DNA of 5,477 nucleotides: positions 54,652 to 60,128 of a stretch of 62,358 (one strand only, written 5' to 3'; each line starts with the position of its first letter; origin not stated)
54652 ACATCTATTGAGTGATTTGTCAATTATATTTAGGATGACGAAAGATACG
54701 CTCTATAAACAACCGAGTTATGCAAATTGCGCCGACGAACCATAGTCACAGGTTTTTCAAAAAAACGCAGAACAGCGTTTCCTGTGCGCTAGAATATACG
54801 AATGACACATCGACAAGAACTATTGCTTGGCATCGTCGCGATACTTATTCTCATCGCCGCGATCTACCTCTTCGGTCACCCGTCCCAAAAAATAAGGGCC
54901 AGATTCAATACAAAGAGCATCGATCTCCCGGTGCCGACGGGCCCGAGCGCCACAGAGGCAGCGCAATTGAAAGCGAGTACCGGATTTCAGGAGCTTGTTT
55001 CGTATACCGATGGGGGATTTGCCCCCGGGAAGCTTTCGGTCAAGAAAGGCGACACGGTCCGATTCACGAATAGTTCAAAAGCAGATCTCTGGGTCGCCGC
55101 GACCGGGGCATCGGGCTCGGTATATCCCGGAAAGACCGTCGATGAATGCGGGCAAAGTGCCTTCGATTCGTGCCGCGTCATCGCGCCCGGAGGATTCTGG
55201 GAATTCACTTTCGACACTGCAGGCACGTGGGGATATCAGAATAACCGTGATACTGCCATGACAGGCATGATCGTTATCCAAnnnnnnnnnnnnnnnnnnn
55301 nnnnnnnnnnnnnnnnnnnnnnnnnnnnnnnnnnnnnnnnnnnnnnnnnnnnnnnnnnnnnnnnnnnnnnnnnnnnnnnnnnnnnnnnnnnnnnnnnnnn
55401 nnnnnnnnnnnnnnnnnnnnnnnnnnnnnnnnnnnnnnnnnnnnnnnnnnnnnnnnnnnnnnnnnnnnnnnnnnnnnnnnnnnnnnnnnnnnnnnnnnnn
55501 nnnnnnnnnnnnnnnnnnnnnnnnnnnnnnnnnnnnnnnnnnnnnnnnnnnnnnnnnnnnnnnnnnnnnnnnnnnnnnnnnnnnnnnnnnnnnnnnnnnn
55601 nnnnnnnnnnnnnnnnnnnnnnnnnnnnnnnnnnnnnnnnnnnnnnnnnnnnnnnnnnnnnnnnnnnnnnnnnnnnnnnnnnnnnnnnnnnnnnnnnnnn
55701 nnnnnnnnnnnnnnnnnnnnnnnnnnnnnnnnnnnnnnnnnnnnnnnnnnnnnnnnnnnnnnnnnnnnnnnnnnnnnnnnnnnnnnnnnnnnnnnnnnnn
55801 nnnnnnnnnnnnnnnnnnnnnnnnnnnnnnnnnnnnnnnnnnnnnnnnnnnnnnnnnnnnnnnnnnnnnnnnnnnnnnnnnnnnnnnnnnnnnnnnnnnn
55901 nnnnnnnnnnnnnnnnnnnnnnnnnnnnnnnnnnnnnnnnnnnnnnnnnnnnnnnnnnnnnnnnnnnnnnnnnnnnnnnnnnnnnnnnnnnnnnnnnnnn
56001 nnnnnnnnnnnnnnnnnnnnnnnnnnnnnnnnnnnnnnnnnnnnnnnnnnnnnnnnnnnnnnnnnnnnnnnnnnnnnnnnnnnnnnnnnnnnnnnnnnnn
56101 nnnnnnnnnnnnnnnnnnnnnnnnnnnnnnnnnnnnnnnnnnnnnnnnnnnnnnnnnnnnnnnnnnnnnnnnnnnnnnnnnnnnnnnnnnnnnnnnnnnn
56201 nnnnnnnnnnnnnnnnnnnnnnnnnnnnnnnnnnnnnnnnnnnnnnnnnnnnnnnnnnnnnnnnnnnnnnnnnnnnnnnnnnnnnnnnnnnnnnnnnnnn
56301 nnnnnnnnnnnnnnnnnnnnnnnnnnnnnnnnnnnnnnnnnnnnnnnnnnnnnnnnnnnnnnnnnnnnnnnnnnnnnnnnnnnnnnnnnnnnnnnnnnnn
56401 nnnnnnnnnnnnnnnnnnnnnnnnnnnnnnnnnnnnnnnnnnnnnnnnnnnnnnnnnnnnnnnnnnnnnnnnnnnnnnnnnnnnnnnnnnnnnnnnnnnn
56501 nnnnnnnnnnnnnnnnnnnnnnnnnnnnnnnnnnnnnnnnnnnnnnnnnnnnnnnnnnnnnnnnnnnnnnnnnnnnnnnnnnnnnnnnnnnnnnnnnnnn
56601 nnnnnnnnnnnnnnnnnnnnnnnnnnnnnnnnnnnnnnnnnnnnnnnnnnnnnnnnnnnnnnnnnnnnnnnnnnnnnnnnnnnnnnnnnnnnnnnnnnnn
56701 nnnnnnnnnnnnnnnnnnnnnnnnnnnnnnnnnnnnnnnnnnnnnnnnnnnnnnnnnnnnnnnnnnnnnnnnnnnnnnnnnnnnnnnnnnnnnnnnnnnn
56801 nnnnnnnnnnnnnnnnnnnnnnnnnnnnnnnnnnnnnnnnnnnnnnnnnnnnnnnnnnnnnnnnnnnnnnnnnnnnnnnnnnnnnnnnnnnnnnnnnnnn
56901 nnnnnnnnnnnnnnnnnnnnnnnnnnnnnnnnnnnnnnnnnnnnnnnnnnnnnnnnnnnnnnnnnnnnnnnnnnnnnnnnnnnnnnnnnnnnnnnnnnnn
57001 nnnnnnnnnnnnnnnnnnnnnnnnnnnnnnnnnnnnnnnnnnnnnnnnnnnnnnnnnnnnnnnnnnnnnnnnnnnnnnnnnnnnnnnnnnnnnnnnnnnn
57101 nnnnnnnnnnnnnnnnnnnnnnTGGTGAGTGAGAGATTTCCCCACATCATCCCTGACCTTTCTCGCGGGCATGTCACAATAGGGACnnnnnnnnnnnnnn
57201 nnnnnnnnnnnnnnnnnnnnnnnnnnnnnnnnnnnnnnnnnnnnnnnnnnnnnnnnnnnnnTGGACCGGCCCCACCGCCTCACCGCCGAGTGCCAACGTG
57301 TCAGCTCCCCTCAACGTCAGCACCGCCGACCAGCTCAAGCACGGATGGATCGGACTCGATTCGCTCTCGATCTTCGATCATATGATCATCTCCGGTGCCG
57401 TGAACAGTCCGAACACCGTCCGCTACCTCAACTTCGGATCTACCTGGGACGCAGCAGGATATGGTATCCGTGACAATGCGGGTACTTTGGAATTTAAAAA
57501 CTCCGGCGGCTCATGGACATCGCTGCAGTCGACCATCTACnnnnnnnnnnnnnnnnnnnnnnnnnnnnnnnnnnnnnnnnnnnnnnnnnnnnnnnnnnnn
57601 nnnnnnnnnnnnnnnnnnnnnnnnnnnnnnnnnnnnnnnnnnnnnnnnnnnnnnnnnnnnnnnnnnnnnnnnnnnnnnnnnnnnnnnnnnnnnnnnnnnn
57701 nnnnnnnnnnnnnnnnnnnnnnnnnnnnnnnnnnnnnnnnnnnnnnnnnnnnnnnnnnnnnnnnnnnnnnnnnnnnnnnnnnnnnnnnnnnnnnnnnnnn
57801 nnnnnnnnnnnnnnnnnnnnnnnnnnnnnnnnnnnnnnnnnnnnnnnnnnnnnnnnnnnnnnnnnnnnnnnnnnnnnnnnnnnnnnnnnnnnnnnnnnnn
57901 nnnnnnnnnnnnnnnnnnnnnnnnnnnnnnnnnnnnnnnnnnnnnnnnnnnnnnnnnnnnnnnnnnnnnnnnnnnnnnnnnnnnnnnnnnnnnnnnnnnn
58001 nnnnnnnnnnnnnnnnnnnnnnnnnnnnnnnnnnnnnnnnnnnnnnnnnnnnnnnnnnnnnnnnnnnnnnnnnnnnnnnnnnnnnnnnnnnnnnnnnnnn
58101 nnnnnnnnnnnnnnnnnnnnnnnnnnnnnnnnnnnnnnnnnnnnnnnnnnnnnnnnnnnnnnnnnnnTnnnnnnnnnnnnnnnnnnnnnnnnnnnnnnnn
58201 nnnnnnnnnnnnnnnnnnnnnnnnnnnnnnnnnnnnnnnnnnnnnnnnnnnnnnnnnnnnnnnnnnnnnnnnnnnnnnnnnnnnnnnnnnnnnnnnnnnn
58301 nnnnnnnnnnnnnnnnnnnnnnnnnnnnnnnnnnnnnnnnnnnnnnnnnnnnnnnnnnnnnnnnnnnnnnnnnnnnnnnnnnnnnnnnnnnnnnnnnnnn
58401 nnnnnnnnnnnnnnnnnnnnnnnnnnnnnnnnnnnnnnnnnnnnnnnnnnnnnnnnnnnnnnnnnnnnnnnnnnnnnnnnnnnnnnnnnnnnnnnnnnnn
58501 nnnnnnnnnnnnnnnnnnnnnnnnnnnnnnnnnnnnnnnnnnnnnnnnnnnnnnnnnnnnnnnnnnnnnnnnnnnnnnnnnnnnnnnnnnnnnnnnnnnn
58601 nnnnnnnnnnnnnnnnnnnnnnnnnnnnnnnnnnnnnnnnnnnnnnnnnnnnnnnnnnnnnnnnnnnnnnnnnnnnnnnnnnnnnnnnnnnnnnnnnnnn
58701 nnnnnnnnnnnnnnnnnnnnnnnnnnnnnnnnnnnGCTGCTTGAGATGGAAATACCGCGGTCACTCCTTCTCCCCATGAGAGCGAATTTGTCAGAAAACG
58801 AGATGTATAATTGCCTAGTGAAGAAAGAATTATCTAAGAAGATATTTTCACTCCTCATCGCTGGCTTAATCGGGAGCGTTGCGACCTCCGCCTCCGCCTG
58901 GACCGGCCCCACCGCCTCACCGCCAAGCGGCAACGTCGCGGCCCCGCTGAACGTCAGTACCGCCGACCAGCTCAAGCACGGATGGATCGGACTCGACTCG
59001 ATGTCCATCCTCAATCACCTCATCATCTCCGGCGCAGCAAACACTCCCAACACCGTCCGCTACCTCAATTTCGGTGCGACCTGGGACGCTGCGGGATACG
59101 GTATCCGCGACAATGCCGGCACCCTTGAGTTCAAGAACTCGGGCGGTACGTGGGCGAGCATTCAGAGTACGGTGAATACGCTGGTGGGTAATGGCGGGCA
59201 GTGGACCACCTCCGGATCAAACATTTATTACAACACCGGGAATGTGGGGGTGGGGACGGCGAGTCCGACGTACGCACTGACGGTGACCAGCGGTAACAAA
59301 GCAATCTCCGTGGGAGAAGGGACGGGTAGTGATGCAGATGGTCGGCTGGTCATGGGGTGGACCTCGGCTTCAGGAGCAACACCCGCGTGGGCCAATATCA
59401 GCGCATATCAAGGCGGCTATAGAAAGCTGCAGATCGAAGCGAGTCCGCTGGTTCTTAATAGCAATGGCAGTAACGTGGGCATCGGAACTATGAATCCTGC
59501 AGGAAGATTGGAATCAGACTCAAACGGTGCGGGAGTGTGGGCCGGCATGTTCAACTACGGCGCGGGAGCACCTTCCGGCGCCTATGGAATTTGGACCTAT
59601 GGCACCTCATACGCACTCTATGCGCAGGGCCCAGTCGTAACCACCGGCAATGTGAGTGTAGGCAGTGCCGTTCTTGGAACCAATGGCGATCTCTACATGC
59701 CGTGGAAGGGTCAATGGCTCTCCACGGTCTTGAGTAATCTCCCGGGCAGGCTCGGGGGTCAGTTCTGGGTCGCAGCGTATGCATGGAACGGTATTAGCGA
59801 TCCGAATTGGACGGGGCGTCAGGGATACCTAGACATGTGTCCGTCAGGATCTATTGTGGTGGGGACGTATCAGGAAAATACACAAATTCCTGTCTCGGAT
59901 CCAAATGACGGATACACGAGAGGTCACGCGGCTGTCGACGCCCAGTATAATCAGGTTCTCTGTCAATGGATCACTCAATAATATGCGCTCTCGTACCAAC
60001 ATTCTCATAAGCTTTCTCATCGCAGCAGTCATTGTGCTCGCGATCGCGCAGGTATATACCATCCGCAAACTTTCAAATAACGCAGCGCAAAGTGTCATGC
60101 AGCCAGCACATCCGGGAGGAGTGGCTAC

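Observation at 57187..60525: Duplicated two-gene cassette: fibre-like secreted protein with conserved N-terminus and swapped C-terminus, each followed by a small anchored partner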

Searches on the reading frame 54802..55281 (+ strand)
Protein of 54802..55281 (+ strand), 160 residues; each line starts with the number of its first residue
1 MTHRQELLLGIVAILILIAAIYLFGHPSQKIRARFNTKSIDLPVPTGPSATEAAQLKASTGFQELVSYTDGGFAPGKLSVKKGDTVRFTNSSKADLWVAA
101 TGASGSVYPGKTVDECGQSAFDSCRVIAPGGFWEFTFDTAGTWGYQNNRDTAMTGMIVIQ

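Call 6: search_protein_families(library=pfam, proteins=[window:54802-55281:+], max_evalue=1)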
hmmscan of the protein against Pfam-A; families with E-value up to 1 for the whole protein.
window:54802-55281:+ (160 aa): 3 families
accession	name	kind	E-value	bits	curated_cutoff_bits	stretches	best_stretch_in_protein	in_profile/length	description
PF00127.26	Copper-bind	-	0.0061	17.4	21.2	1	73-157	14-96/99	Copper binding proteins, plastocyanin/azurin family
PF20944.2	StcE_b-sandwich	-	0.016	15.7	27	1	47-99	22-73/75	Metalloprotease StcE, beta-sandwich domain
PF13473.12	Cupredoxin_1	-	0.1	13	27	1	63-93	22-54/104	Cupredoxin-like domain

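Call 7: search_protein_families(library=ncbifam, proteins=[window:54802-55281:+], max_evalue=1)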
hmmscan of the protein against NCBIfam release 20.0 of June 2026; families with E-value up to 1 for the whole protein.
window:54802-55281:+ (160 aa): 3 families
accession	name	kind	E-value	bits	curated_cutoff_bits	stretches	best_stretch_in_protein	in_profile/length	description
TIGR02656.1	cyanin_plasto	equivalog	8.4e-06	26.1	87.85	1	72-160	13-99/99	plastocyanin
NF051440.1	CuResCopIPSEAE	equivalog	0.034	13.9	280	1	66-96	45-75/180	copper-resistant cuproprotein CopI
NF052460.1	L-NosZ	equivalog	0.17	10.3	700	1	72-144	389-458/480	clade III lactonase-type nitrous-oxide reductase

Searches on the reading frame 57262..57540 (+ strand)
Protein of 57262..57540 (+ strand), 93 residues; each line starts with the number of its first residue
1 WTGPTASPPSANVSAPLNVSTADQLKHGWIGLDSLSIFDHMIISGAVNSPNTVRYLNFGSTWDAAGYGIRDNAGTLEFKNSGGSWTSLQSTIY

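Call 68: search_dna_similar(query=window:57262-57540:+, collection=phages, mode=protein, max_evalue=0.001, max_rows=20)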
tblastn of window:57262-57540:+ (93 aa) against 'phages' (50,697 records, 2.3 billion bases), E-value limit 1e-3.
No match.

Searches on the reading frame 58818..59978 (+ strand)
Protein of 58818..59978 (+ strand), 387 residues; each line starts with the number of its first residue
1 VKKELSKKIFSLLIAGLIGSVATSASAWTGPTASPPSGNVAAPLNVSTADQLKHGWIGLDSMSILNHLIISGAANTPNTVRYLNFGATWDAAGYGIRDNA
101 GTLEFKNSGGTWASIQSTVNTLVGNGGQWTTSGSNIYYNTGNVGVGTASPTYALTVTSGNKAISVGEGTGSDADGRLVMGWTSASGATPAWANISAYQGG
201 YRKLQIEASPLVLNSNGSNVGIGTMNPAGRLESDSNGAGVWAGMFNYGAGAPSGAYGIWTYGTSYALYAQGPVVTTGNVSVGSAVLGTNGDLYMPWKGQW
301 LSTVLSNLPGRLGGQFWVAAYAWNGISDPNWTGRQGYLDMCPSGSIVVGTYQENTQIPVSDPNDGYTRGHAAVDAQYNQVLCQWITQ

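Call 6: search_protein_families(library=pfam, proteins=[window:58818-59978:+], max_evalue=1)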
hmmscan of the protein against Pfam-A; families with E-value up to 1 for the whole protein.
window:58818-59978:+ (387 aa): 0 families

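Call 7: search_protein_families(library=ncbifam, proteins=[window:58818-59978:+], max_evalue=1)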
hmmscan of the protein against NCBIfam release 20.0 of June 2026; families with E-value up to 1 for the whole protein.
window:58818-59978:+ (387 aa): 0 families

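Call 8: search_protein_families(library=phrogs, proteins=[window:58818-59978:+], max_evalue=0.1)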
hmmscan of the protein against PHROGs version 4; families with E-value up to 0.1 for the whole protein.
window:58818-59978:+ (387 aa): 0 families

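Call 81: search_solved_structures(query=window:58818-59978:+, max_evalue=1)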
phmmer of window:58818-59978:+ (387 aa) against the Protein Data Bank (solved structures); distinct sequences matched with E-value up to 1: 0.
